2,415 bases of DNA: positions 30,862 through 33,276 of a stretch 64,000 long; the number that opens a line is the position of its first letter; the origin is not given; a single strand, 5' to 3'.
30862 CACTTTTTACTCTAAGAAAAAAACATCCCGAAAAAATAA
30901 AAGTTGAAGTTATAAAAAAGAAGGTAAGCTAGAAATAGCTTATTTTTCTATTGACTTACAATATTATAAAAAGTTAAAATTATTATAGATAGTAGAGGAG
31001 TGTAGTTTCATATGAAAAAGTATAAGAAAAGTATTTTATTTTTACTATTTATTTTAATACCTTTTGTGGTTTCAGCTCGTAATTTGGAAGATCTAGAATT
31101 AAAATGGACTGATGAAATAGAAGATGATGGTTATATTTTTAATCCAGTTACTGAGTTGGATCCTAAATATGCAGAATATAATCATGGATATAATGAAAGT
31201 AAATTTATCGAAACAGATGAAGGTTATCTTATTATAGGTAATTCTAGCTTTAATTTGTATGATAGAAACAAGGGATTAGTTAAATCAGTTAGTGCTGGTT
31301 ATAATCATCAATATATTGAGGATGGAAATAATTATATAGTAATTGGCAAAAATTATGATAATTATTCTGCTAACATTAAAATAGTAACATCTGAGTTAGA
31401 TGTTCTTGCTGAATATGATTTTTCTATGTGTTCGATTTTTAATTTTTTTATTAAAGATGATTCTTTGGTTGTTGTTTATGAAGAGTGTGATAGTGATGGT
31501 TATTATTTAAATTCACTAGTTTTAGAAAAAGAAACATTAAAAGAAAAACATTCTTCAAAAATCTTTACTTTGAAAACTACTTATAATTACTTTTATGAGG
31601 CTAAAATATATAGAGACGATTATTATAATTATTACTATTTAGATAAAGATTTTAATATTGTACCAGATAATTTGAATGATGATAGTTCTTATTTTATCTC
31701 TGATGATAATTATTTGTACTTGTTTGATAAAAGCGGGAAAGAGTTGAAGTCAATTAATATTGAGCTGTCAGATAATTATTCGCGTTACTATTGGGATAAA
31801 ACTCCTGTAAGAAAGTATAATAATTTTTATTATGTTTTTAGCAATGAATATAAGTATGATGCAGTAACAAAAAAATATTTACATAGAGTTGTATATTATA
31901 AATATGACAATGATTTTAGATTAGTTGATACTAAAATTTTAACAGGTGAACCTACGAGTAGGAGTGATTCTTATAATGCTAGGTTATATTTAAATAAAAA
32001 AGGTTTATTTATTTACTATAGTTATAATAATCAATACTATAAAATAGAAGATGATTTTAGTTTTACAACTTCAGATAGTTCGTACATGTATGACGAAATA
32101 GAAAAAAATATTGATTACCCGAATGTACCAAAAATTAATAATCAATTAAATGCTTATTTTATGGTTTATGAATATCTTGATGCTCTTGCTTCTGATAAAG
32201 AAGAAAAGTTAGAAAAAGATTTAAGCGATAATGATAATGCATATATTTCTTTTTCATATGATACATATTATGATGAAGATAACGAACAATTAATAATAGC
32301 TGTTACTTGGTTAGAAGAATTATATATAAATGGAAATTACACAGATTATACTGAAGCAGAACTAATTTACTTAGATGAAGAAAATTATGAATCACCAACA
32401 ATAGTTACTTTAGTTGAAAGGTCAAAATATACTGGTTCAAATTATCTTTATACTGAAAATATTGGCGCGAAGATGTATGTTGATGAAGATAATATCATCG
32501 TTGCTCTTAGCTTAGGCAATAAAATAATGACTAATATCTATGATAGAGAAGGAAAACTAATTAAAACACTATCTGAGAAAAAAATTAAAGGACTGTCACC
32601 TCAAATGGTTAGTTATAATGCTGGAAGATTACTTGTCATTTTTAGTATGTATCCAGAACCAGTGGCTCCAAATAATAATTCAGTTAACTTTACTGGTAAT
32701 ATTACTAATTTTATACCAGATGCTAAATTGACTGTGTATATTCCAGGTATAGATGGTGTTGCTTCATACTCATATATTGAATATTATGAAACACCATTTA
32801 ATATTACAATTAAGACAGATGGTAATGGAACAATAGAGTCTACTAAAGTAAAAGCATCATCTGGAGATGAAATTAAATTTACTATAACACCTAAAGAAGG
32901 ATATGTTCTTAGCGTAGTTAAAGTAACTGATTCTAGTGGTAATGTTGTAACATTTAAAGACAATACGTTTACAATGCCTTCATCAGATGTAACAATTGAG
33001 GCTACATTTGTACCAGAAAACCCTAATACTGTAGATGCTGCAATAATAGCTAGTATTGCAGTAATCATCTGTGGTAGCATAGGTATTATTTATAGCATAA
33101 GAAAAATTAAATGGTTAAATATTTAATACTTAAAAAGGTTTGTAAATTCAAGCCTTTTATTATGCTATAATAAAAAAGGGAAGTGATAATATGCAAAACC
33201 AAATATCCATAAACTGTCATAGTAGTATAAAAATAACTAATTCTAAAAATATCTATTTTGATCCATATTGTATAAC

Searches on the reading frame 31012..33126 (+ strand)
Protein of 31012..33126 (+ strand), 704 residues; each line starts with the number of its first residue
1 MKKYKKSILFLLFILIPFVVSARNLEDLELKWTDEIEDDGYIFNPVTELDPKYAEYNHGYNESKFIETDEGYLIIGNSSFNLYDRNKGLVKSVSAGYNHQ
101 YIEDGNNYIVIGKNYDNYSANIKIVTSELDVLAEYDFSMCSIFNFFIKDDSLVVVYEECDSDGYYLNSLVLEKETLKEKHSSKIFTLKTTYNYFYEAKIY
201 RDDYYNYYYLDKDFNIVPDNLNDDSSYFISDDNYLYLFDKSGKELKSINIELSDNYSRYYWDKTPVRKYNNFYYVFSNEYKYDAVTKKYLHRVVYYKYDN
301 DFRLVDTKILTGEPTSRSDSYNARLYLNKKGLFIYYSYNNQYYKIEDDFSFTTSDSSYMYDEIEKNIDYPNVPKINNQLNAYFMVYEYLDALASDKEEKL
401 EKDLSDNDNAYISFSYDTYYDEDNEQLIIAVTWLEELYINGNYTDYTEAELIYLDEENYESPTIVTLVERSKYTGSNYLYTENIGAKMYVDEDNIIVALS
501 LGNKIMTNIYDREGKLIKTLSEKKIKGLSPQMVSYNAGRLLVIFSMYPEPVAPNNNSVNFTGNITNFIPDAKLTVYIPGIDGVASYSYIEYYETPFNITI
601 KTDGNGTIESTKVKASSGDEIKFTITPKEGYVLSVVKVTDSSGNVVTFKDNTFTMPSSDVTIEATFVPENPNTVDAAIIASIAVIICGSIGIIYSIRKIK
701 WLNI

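Call 69: search_protein_families(library=pfam, proteins=[window:31012-33126:+], max_evalue=0.01)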
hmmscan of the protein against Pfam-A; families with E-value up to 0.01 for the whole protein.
window:31012-33126:+ (704 aa): 1 family
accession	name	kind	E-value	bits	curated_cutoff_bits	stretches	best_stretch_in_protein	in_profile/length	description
PF18998.6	Flg_new_2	-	6.6e-11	42.5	23.6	1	597-668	2-71/73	Divergent InlB B-repeat domain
